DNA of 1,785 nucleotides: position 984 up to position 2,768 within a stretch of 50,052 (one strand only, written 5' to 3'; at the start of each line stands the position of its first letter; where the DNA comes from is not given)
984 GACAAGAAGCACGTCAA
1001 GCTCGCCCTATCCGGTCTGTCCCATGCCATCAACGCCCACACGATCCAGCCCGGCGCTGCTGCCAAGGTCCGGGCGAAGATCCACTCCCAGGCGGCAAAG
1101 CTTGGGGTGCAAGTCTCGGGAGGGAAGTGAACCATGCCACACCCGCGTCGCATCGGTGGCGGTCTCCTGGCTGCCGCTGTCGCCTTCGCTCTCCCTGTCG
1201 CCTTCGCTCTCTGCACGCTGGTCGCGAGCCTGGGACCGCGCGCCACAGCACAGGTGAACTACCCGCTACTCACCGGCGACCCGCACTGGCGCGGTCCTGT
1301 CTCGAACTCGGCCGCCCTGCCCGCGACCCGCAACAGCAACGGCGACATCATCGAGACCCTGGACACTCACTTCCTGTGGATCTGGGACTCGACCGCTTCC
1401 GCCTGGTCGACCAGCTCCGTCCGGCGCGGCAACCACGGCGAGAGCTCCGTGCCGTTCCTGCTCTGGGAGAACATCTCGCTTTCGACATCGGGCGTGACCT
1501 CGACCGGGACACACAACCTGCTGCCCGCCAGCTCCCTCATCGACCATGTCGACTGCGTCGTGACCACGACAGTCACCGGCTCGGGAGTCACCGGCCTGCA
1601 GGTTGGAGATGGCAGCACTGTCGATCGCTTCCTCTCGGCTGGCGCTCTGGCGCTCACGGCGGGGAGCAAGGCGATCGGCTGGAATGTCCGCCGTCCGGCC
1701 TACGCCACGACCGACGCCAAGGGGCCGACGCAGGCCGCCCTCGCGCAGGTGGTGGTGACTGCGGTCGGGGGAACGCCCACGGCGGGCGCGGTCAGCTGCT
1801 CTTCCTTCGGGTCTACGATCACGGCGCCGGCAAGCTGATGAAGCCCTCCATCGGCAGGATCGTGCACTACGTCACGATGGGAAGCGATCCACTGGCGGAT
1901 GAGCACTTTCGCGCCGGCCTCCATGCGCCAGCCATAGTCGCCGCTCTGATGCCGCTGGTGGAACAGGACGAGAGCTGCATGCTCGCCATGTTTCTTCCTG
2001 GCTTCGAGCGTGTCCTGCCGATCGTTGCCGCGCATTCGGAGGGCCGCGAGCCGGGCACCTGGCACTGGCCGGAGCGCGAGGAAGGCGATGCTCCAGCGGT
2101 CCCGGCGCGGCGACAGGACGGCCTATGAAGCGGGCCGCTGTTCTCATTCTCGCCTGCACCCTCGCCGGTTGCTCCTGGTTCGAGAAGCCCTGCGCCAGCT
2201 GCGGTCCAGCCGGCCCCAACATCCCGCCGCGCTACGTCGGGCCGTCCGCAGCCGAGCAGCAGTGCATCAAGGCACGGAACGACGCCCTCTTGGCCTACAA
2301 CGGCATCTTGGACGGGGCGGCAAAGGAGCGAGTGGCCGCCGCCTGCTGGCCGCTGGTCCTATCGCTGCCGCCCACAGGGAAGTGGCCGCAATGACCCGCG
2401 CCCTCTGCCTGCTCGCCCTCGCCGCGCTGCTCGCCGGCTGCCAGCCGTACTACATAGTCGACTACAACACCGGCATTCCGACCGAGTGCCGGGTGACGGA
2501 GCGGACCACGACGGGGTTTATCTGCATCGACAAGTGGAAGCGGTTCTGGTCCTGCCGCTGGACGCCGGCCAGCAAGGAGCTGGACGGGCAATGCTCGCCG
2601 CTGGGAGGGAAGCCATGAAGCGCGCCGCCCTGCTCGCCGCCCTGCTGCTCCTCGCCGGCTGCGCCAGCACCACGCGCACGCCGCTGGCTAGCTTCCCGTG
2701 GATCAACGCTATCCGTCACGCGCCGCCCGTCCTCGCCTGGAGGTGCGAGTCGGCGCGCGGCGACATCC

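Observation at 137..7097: About 7 kb of exported-protein genes, with their own promoter, terminator and tRNA, sit between large terminase and portal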

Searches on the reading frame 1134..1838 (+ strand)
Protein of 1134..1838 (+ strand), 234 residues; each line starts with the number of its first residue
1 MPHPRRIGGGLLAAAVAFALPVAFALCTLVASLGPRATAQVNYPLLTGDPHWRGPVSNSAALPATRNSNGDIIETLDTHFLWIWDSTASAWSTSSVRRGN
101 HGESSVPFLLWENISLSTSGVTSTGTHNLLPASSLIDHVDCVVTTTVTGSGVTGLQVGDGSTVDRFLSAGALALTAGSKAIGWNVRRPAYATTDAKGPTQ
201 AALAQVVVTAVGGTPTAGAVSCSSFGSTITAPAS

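Call 11: search_protein_families(library=phrogs, proteins=[window:1134-1838:+], max_evalue=0.01)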
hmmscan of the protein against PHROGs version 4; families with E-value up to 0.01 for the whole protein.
window:1134-1838:+ (234 aa): 1 family
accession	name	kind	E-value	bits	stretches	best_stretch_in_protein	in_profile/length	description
phrog_3904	-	tail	0.0019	17.5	1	53-104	631-680/1086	tail fiber protein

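Call 12: search_protein_families(library=pfam, proteins=[window:1134-1838:+], max_evalue=0.01)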
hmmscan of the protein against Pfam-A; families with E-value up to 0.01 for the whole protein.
window:1134-1838:+ (234 aa): 0 families

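Call 50: search_solved_structures(query=window:1134-1838:+, max_evalue=1)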
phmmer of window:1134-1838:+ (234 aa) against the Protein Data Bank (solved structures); distinct sequences matched with E-value up to 1: 0.

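Call 52: search_protein_families(library=pfam, proteins=[window:1251-1835:+], max_evalue=5)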
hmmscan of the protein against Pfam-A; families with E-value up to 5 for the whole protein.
seq(195 aa): 0 families

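Call 55: find_homologous_proteins(query=window:1134-1838:+, max_evalue=0.001)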
Query window:1134-1838:+ (234 aa): 8 proteins with E <= 0.001 among 8000 candidates.
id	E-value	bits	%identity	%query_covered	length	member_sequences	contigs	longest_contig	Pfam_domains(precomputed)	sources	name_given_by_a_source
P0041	5.1e-146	502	100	100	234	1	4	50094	-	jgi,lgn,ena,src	-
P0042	5.4e-121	421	86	100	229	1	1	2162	-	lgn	-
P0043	1.1e-80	289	66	100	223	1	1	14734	-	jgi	jgi:hypothetical protein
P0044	1.1e-80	289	76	82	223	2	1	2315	-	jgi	jgi:hypothetical protein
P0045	1.0e-79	286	71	82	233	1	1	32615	-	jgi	jgi:hypothetical protein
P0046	2.1e-78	281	68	93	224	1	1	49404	-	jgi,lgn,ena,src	-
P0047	2.9e-59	219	59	82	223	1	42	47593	-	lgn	-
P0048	1.8e-44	170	49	96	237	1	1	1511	-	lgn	-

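Call 56: find_encoding_contigs(protein=P0046, flank=10000, max_places=1)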
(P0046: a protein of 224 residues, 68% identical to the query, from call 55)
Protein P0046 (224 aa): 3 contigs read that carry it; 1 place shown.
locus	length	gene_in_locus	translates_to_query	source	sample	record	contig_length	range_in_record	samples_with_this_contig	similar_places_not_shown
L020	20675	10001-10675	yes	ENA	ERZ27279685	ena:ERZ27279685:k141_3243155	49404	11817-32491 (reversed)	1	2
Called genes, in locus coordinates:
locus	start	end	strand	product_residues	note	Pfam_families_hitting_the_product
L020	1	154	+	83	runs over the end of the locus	-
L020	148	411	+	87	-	-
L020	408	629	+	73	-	-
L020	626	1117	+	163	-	-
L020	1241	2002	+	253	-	-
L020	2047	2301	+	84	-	-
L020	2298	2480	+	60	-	-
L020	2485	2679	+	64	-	-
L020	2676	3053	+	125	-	-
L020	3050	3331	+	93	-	-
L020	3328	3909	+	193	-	-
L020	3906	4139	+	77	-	-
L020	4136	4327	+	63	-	-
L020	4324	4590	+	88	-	-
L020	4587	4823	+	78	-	-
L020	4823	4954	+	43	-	-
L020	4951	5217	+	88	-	-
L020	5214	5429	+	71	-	-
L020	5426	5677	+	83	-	-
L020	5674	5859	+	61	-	-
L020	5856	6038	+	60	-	-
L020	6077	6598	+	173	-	PF20901:Sf6_terminase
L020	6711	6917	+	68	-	-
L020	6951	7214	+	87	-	-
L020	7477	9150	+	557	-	PF03237:Terminase_6N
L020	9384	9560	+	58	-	-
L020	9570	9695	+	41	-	-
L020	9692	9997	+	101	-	-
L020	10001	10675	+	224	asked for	-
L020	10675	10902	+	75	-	-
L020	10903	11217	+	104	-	-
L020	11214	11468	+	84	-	-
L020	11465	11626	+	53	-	-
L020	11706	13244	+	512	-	-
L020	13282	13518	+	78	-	-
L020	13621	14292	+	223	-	-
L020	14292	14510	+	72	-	-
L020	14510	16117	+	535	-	PF06074:Portal_Mu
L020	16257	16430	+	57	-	-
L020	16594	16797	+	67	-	PF22811:Zn_ribbon_NrdR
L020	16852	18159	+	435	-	-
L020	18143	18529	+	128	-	PF09956:Phage_cement_2 (weak)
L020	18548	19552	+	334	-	-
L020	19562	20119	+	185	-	-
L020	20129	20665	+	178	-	-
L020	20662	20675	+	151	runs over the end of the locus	-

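Call 57: find_encoding_contigs(protein=P0045, flank=10000, max_places=1)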
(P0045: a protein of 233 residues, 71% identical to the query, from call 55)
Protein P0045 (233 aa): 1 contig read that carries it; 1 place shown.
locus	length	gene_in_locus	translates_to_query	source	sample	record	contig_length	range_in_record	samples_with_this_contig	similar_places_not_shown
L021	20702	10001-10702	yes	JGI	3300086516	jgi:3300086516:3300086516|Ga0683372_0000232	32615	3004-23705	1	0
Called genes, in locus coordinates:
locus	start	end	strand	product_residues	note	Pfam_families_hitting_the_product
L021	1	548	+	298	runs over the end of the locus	-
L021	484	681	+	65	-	PF01402:RHH_1 (weak)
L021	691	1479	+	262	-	-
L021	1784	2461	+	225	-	-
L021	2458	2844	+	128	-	-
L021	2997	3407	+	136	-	-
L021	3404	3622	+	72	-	-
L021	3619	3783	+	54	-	-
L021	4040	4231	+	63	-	PF24623:Phage_zn_bind_8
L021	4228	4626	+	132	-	-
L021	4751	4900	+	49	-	-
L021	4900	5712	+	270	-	-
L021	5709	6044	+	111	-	-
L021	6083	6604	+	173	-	PF20901:Sf6_terminase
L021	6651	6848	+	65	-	-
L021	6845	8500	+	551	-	PF03237:Terminase_6N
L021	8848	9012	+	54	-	-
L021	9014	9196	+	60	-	-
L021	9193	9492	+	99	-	-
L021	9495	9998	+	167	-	PF02945:Endonuclease_7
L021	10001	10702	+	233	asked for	-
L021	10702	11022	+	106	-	-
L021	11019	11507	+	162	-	PF00293:NUDIX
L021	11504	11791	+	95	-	-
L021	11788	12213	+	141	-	-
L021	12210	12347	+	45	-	-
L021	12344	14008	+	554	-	PF01391:Collagen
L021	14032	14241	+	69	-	-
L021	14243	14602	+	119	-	-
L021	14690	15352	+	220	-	-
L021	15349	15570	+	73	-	-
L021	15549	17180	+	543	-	PF06074:Portal_Mu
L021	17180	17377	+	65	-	-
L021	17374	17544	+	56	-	-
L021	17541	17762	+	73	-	PF22811:Zn_ribbon_NrdR (weak)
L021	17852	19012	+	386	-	-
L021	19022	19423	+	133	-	-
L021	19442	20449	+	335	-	-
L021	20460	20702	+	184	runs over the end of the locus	-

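Call 61: find_related_loci(query=A1, collection=genome_contigs, flank=10000)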
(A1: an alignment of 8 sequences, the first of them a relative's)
Query A1 (234 aa) in genome_contigs; peptide patterns used: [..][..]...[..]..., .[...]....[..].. (x = any residue, [..] = any of these).
166 stretches matched a pattern, but none encodes a relative of the query by tblastn (E <= 1e-3).

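Call 69: predict_structure(alignment_id=A1)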
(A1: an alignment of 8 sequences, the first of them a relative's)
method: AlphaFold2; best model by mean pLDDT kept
length: 234 residues; sequences in the alignment: 8
mean_pLDDT: 46.7   pTM: 0.38
mean pLDDT of the five models: 46.7, 44.7, 44.4, 43.4, 43.0
residues with pLDDT >= 90: 0; 70-90: 15; 50-70: 66; < 50: 153
segments of 3 or more residues with pLDDT < 50: 31-52, 95-139, 147-149, 151-154, 158-207, 210-234
pLDDT, mean of each block of 10 residues (from residue 1): 55 61 63 33 33 55 63 61 74 54 37 41 41 40 50 49 41 41 40 28 42 47 36 23
secondary structure, 60 per line:
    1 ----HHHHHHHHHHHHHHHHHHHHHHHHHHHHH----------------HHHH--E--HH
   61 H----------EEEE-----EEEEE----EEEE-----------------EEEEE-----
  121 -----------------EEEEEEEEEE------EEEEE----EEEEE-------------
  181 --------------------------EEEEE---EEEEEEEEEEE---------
elements in order: H5-33 H50-53 E72-75 E81-85 E90-93 E111-115 E138-147 E154-158 E163-167 E207-211 E215-225
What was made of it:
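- Tried and rejected: The 234-aa protein gave pLDDT 47 and was unusable (call 69).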

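Call 73: search_dna_similar(collection=phages, mode=protein, query=window:1134-1838:+, max_rows=15, max_evalue=0.01)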
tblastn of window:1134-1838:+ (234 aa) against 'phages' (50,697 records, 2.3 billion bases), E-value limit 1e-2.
No match.

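Call 76: search_protein_families(library=ncbifam, proteins=[window:1134-1838:+], max_evalue=1)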
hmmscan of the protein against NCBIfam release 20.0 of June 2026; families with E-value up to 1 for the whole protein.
window:1134-1838:+ (234 aa): 1 family
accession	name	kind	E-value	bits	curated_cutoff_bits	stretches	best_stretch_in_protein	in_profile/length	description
NF041518.1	choice_anch_Q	domain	0.031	14.5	25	0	123-144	13-34/58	choice-of-anchor Q domain-containing protein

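Call 80: find_related_loci(query=A1, collection=viral_contigs, flank=10000)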
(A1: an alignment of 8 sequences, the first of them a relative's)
Query A1 (234 aa) in viral_contigs; peptide patterns used: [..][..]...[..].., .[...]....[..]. (x = any residue, [..] = any of these).
220 stretches matched a pattern; 1 encode a relative of the query (tblastn E <= 1e-3); 1 distinct loci.
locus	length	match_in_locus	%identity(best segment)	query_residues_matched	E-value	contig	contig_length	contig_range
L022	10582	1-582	70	39-234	3e-68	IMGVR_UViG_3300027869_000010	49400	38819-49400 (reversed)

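Call 82: find_related_loci(query=A1, collection=metagenome_contigs, flank=10000)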
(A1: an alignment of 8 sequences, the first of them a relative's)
Query A1 (234 aa) in metagenome_contigs; peptide patterns used: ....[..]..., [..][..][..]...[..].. (x = any residue, [..] = any of these).
224 stretches matched a pattern; 1 encode a relative of the query (tblastn E <= 1e-3); 1 distinct loci.
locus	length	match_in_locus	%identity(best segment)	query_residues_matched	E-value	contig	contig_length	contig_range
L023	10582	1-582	70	39-234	3e-68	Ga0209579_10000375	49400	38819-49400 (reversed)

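Call 112: search_protein_families(library=padloc, proteins=[window:1134-1838:+], max_evalue=0.01)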
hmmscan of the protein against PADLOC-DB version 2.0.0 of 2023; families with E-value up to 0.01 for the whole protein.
window:1134-1838:+ (234 aa): 0 families

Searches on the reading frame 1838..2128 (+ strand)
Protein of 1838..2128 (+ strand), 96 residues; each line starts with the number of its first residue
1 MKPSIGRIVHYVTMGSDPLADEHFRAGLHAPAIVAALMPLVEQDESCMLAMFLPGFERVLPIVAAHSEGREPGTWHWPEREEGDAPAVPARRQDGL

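Call 11: search_protein_families(library=phrogs, proteins=[window:1838-2128:+], max_evalue=0.01)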
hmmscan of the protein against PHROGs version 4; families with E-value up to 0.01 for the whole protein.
window:1838-2128:+ (96 aa): 1 family
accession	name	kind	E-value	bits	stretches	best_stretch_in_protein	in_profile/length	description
phrog_2293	-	unknown function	6.8e-12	46.9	1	1-87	4-83/244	-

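Call 12: search_protein_families(library=pfam, proteins=[window:1838-2128:+], max_evalue=0.01)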
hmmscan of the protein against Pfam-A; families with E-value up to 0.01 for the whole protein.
window:1838-2128:+ (96 aa): 0 families

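Call 112: search_protein_families(library=padloc, proteins=[window:1838-2128:+], max_evalue=0.01)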
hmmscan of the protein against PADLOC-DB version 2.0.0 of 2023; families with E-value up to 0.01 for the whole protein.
window:1838-2128:+ (96 aa): 0 families

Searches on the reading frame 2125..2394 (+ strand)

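Call 52: search_protein_families(library=pfam, proteins=[window:2125-2394:+], max_evalue=5)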
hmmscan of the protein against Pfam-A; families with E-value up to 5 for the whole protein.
window:2125-2394:+ (89 aa): 1 family
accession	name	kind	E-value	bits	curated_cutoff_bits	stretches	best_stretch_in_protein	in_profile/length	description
PF06474.18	LPAM_MltD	-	0.43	11.2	24.8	1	3-16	19-32/34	MltD lipid attachment motif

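Call 76: search_protein_families(library=ncbifam, proteins=[window:2125-2394:+], max_evalue=1)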
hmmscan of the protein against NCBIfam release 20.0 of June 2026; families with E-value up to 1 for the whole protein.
window:2125-2394:+ (89 aa): 1 family
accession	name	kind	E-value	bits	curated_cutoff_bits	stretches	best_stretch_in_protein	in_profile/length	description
NF041603.1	Cys_rich_47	subfamily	0.068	13.3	35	1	9-26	3-20/39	PSPA7_2676 family Cys-rich small protein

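Call 112: search_protein_families(library=padloc, proteins=[window:2125-2394:+], max_evalue=0.01)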
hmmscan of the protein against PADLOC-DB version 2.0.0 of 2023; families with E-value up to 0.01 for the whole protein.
window:2125-2394:+ (89 aa): 0 families

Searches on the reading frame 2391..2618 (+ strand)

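Call 52: search_protein_families(library=pfam, proteins=[window:2391-2618:+], max_evalue=5)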
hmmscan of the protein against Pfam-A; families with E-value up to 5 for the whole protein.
window:2391-2618:+ (75 aa): 2 families
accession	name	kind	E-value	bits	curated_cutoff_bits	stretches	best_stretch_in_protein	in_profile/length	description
PF06474.18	LPAM_MltD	-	0.058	14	24.8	1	8-18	23-33/34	MltD lipid attachment motif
PF02402.22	Lysis_col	-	0.14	12.4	27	1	11-28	16-33/49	Lysis protein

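Call 76: search_protein_families(library=ncbifam, proteins=[window:2391-2618:+], max_evalue=1)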
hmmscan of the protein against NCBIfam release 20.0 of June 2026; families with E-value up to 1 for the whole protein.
window:2391-2618:+ (75 aa): 2 families
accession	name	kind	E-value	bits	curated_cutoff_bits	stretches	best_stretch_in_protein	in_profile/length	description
NF033216.1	lipo_YgdI_YgdR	subfamily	0.18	11.7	42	1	4-28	6-30/71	YgdI/YgdR family lipoprotein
NF033894.1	Eex_IncN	subfamily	0.23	11.4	33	1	6-25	5-27/65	EexN family lipoprotein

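Call 112: search_protein_families(library=padloc, proteins=[window:2391-2618:+], max_evalue=0.01)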
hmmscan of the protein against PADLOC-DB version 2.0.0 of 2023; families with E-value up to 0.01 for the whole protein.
window:2391-2618:+ (75 aa): 0 families
